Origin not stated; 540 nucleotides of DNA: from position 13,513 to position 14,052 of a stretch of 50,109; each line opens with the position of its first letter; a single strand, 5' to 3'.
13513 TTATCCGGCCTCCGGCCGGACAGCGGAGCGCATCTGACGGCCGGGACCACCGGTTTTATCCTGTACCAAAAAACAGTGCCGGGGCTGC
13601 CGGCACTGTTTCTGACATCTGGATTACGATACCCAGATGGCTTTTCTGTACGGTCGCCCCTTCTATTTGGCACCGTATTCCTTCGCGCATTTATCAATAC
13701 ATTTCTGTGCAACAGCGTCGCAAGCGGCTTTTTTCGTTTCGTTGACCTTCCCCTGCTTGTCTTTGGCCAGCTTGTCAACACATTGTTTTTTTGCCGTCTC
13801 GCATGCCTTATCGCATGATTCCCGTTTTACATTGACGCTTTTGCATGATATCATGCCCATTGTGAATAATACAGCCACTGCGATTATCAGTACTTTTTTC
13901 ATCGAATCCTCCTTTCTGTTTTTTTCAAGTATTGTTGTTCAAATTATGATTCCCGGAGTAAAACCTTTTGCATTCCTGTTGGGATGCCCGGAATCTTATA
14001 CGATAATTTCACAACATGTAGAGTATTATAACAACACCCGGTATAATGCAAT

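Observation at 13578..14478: Tandem paralogous lysine-rich lipoproteins with mirror-symmetric Cx3Cx6C...Cx6Cx3C pattern (alpha-hairpin-like)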

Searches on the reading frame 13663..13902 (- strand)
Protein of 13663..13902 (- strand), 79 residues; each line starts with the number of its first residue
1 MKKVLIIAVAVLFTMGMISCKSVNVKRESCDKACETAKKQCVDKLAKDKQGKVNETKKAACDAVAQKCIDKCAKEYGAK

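Call 3: search_protein_families(library=pfam, proteins=[window:13663-13902:-], max_evalue=10)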
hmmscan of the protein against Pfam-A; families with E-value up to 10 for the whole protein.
window:13663-13902:- (79 aa): 2 families
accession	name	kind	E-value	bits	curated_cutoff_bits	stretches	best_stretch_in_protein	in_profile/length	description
PF11023.14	DUF2614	-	0.0049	17.5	21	1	4-35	47-78/111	Zinc-ribbon containing domain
PF03978.18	Borrelia_REV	-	0.016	15.5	27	1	7-67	9-69/181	Borrelia burgdorferi REV protein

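Call 4: search_protein_families(library=ncbifam, proteins=[window:13663-13902:-], max_evalue=10)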
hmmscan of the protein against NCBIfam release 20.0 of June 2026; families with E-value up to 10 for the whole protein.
window:13663-13902:- (79 aa): 7 families
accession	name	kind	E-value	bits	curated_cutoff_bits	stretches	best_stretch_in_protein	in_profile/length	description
TIGR04454.1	Lepto_4Cys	hypoth_equivalog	0.00024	21.5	35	1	1-72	1-68/92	TIGR04454 family lipoprotein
NF047434.1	LA_0364_fam_lipo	equivalog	0.0025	18.2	40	1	1-46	1-49/94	LA_0364 family Cys-rich lipoprotein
NF050142.1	PG1828_fam_lipo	equivalog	0.0034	18.1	50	1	1-47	1-46/59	PG1828 family lipoprotein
TIGR04453.1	Lepto_8Cys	subfamily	0.0034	17.8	34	1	6-77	5-64/85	Cys-rich protein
NF002796.0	PRK02935.1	equivalog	0.0044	16.9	108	1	5-35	51-81/118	hypothetical protein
NF053689.1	BamJ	equivalog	0.049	13.9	100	1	1-59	1-60/184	BamJ family beta-barrel-assembly machinery protein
NF001988.0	PRK00783.1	equivalog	0.068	12.8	153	1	19-74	162-215/266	DNA-directed RNA polymerase subunit D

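Call 7: find_homologous_proteins(query=window:13663-13902:-, max_evalue=0.01)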
Query window:13663-13902:- (79 aa): 1 proteins with E <= 0.01 among 3 candidates.
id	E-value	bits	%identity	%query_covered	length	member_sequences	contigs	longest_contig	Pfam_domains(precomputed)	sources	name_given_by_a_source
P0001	5.3e-41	155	100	100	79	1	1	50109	-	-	-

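Call 8: search_solved_structures(query=window:13663-13902:-, max_evalue=10)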
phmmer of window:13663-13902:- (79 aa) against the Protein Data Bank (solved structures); distinct sequences matched with E-value up to 10: 5.
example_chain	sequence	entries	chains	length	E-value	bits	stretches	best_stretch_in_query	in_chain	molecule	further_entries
2lfd_A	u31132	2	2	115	0.23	15.2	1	21-61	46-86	Diiron protein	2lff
2hz8_A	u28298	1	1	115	0.26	15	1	21-62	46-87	De novo designed diiron protein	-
8sqo_A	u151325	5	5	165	0.87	13.4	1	23-55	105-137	Bacterioferritin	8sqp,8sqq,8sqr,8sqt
9gzu_A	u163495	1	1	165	0.9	13.3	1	23-55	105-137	Bacterioferritin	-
3fvb_A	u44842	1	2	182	1.1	13.1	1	23-55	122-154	Bacterioferritin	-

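Call 13: find_related_loci(query=A1, collection=genome_contigs, flank=6000)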
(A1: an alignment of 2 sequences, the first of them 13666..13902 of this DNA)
Query A1 (79 aa) in genome_contigs; peptide patterns used: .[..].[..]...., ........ (x = any residue, [..] = any of these).
82 stretches matched a pattern; 1 encode a relative of the query (tblastn E <= 1e-3); 1 distinct loci.
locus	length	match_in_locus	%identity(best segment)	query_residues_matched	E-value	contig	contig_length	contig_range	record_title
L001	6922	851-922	63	9-32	3e-6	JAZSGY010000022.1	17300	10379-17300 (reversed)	MAG: Eubacteriales bacterium isolate T1900044577_TS20190043.MAGScoT_cleanbin_000011 SGB_510_k141_75818, whole genome sho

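Call 19: predict_structure(alignment_id=A1)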
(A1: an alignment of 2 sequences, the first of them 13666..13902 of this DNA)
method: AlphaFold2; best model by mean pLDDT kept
length: 79 residues; sequences in the alignment: 2
mean_pLDDT: 70.8   pTM: 0.52
mean pLDDT of the five models: 70.8, 70.6, 70.1, 69.1, 68.5
residues with pLDDT >= 90: 8; 70-90: 37; 50-70: 14; < 50: 20
segments of 3 or more residues with pLDDT < 50: 1-19
pLDDT, mean of each block of 10 residues (from residue 1): 38 46 74 89 78 76 90 76
secondary structure, 60 per line:
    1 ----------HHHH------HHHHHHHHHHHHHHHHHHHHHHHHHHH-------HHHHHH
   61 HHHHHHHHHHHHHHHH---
elements in order: H11-14 H21-47 H55-76

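Call 20: search_protein_representatives(alignment_id=A1)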
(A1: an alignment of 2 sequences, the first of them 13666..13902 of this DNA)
Query: 2 sequences, 79 profile positions. Proteins with E-value up to 0.001 (for the whole library): 16; up to 1e-10: 6; up to 1e-30: 1. The best 16 are listed.
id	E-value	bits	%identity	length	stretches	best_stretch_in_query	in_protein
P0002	4.9e-42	158.1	-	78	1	1-79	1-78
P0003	1.1e-24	102.6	-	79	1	1-79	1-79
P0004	2.3e-24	101.5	-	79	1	1-79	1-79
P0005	3.1e-16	75.4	-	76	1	1-77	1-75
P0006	4.9e-13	65.2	-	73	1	16-78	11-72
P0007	6.0e-12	61.7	-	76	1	1-76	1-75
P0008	1.9e-10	56.9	-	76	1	1-73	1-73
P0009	3.3e-08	49.7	-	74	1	1-74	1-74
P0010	1.3e-07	47.9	-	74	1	1-75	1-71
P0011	3.1e-06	43.4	-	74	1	1-76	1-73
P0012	1.9e-05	40.9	-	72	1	1-75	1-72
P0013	2.6e-05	40.5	-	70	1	1-73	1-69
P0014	2.1e-04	37.6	-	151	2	34-79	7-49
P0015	2.8e-04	37.2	-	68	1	9-72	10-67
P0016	3.9e-04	36.7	-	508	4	28-78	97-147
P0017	8.7e-04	35.6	-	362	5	41-78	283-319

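Call 23: find_homologous_proteins(query=A2, max_evalue=0.01)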
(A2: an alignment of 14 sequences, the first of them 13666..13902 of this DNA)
Query A2 (14 sequences) (79 aa, profile of the alignment): 27 proteins with E <= 0.01 among 472 candidates.
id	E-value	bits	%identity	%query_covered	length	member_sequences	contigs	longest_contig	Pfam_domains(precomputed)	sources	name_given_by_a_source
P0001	8.8e-26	107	100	100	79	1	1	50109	-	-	-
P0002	1.3e-25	107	71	100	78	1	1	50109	-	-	-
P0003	1.6e-23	100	59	100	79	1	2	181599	-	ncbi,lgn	-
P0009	3.6e-20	89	38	94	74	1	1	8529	-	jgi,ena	-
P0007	4.0e-19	86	38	96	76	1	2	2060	-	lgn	-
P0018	4.7e-19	86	47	96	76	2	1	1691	-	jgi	jgi:hypothetical protein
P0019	2.1e-18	84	39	97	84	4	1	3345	-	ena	-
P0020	4.3e-18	83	41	96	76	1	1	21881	-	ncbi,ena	-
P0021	4.9e-18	83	36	97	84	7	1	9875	-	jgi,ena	-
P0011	6.0e-18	82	41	96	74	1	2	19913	-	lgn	-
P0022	6.7e-18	82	43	94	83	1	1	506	-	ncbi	-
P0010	4.2e-17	80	42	95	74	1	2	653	-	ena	-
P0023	6.9e-17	79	36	97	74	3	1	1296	-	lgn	-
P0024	1.1e-16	78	39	96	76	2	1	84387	-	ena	-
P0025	1.3e-16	78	38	97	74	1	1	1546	-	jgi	-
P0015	1.1e-15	75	35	92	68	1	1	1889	-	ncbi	-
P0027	1.3e-15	75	38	97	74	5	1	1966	-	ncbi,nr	ncbi:MAG: hypothetical protein GYA16_00530 [Spirochaetes bacterium]|nr:hypothetical protein [Spiroch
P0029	1.8e-14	71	46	56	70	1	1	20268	-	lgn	-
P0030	7.8e-14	69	35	96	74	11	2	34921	-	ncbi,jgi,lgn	jgi:hypothetical protein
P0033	8.9e-10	56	37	91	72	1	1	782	-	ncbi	-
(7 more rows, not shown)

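Call 24: search_protein_families(library=ncbifam, alignment_id=A2, max_evalue=1)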
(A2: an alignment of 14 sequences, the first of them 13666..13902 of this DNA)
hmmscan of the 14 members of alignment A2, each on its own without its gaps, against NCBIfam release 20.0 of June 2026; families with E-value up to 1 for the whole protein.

A. member 1, window:13666-13902:- (79 aa): 7 families
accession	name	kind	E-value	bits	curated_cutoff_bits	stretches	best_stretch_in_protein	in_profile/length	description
TIGR04454.1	Lepto_4Cys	hypoth_equivalog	0.00024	21.5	35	1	1-72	1-68/92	TIGR04454 family lipoprotein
NF047434.1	LA_0364_fam_lipo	equivalog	0.0025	18.2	40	1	1-46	1-49/94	LA_0364 family Cys-rich lipoprotein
NF050142.1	PG1828_fam_lipo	equivalog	0.0034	18.1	50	1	1-47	1-46/59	PG1828 family lipoprotein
TIGR04453.1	Lepto_8Cys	subfamily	0.0034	17.8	34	1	6-77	5-64/85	Cys-rich protein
NF002796.0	PRK02935.1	equivalog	0.0044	16.9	108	1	5-35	51-81/118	hypothetical protein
NF053689.1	BamJ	equivalog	0.049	13.9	100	1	1-59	1-60/184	BamJ family beta-barrel-assembly machinery protein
NF001988.0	PRK00783.1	equivalog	0.068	12.8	153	1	19-74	162-215/266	DNA-directed RNA polymerase subunit D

B. families by the number of members that match (of 14 scanned): 28 families (the first 25 are shown)
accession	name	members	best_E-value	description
NF047434.1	LA_0364_fam_lipo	7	8.9e-05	LA_0364 family Cys-rich lipoprotein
TIGR04453.1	Lepto_8Cys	5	5.1e-05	Cys-rich protein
NF050142.1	PG1828_fam_lipo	4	0.0016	PG1828 family lipoprotein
TIGR04454.1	Lepto_4Cys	3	0.00024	TIGR04454 family lipoprotein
NF053689.1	BamJ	3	0.023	BamJ family beta-barrel-assembly machinery protein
TIGR04313.1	aro_clust_Mycop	3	0.049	aromatic motif membrane protein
NF001988.0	PRK00783.1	2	0.068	DNA-directed RNA polymerase subunit D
NF047813.1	LIC13410_lipo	2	0.18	LIC13410 family lipoprotein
NF033636.1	acid_shock_Asr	1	0.0018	acid resistance repetitive basic protein Asr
NF002796.0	PRK02935.1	1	0.0044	hypothetical protein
NF038058.1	adhes_P110_Nter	1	0.0045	P110/LppT family adhesin N-terminal domain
NF041251.2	omp10_alpha_prot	1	0.042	outer membrane lipoprotein Omp10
NF040528.1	SP_0198_lipo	1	0.045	SP_0198 family lipoprotein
NF047528.1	LIMLP_03685_anti-sigma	1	0.045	LIMLP_03685 family anti-sigma factor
TIGR03302.1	OM_YfiO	1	0.066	outer membrane protein assembly factor BamD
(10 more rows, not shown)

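Call 27: find_encoding_contigs(protein=P0003, flank=8000, max_places=3)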
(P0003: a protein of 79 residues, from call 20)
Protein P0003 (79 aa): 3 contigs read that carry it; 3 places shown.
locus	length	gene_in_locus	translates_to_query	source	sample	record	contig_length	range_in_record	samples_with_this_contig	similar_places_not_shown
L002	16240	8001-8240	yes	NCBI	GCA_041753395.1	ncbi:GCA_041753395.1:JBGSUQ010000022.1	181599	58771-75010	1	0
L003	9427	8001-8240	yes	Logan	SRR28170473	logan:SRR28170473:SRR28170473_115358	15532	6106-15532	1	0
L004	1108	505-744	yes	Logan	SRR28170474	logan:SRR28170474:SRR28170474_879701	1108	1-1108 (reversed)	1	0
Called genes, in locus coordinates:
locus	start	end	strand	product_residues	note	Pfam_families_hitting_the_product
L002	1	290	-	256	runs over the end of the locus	PF00005:ABC_tran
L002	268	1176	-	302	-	-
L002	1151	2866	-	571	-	PF23914:TPR_CcmH_CycH (faint), PF13424:TPR_12 (faint), PF13428:TPR_14 (faint), PF00515:TPR_1 (faint), PF07719:TPR_2 (faint), PF14559:TPR_19 (weak), PF13414:TPR_11 (weak), PF12895:ANAPC3, +4 more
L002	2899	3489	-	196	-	PF01797:Y1_Tnp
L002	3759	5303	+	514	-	PF03023:MurJ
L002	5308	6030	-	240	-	PF00702:Hydrolase, PF12710:HAD (weak), PF13419:HAD_2, PF13242:Hydrolase_like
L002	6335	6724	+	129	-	-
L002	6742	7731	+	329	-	PF00294:PfkB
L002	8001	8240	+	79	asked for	-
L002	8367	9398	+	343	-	PF08239:SH3_3, PF01551:Peptidase_M23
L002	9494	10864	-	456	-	PF13646:HEAT_2 (weak)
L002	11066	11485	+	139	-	-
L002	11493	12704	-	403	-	PF00155:Aminotran_1_2, PF00266:Aminotran_5 (faint), PF01041:DegT_DnrJ_EryC1, PF01053:Cys_Met_Meta_PP (weak)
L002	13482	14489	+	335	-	PF23023:Anti-Pycsar_Apyc1 (weak), PF12706:Lactamase_B_2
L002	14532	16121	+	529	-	PF00370:FGGY_N, PF02782:FGGY_C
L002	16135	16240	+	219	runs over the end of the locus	PF00702:Hydrolase, PF12710:HAD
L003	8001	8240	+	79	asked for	-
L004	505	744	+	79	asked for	-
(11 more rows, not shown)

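Call 28: find_encoding_contigs(protein=P0024, flank=7000, max_places=2)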
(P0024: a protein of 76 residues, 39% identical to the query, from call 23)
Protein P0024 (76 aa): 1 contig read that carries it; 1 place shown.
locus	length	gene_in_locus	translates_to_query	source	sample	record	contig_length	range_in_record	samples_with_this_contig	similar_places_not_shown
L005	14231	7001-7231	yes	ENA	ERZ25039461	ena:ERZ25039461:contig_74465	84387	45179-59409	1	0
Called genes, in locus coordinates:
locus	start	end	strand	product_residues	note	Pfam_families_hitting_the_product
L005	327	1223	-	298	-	-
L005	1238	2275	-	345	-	PF07719:TPR_2 (faint), PF12895:ANAPC3 (weak), PF00515:TPR_1 (weak), PF13432:TPR_16 (weak), PF14559:TPR_19, PF23914:TPR_CcmH_CycH (weak), PF13414:TPR_11, PF12895:ANAPC3 (weak), +10 more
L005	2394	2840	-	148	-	PF07719:TPR_2 (faint), PF13424:TPR_12 (faint), PF00515:TPR_1 (weak)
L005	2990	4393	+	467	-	PF03023:MurJ, PF13440:Polysacc_synt_3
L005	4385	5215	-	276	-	PF00702:Hydrolase, PF13419:HAD_2, PF13242:Hydrolase_like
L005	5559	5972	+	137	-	-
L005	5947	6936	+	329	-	PF00294:PfkB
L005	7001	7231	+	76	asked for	-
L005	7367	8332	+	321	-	PF08239:SH3_3 (weak), PF01551:Peptidase_M23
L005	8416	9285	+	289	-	PF00809:Pterin_bind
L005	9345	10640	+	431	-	PF02219:MTHFR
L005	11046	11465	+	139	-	-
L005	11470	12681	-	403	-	PF00155:Aminotran_1_2, PF01041:DegT_DnrJ_EryC1 (weak)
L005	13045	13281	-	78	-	-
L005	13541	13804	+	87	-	-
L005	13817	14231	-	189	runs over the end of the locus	PF01227:GTP_cyclohydroI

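Call 29: find_encoding_contigs(protein=P0030, flank=7000, max_places=2)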
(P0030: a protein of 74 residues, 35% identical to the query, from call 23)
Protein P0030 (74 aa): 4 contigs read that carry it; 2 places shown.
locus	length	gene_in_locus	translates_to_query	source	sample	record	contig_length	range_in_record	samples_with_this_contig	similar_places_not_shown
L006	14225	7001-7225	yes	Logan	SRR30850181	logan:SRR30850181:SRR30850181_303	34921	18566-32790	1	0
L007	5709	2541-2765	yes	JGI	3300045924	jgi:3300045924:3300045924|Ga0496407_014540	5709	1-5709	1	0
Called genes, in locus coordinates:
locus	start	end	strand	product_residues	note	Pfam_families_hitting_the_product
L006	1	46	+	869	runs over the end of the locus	PF02861:Clp_N, PF23569:NBD_SMAX1, PF00004:AAA, PF17871:AAA_lid_9, PF00004:AAA, PF07724:AAA_2, PF07728:AAA_5, PF10431:ClpB_D2-small, +7 more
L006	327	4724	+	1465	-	PF01326:PPDK_N, PF00391:PEP-utilizers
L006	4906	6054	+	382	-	PF00044:Gp_dh_N, PF02800:Gp_dh_C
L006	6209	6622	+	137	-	-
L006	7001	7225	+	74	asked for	-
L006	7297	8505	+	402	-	PF00561:Abhydrolase_1 (weak), PF12146:Hydrolase_4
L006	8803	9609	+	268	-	PF00106:adh_short, PF01370:Epimerase (faint), PF08659:KR, PF13561:adh_short_C2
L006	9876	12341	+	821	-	PF00672:HAMP (weak), PF00015:MCPsignal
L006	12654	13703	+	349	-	PF06071:YchF-GTPase_C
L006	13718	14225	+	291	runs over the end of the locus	PF00730:HhH-GPD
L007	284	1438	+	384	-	PF00044:Gp_dh_N, PF02800:Gp_dh_C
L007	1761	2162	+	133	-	-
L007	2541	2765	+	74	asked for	-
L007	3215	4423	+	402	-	PF00561:Abhydrolase_1 (weak), PF12146:Hydrolase_4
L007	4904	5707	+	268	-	?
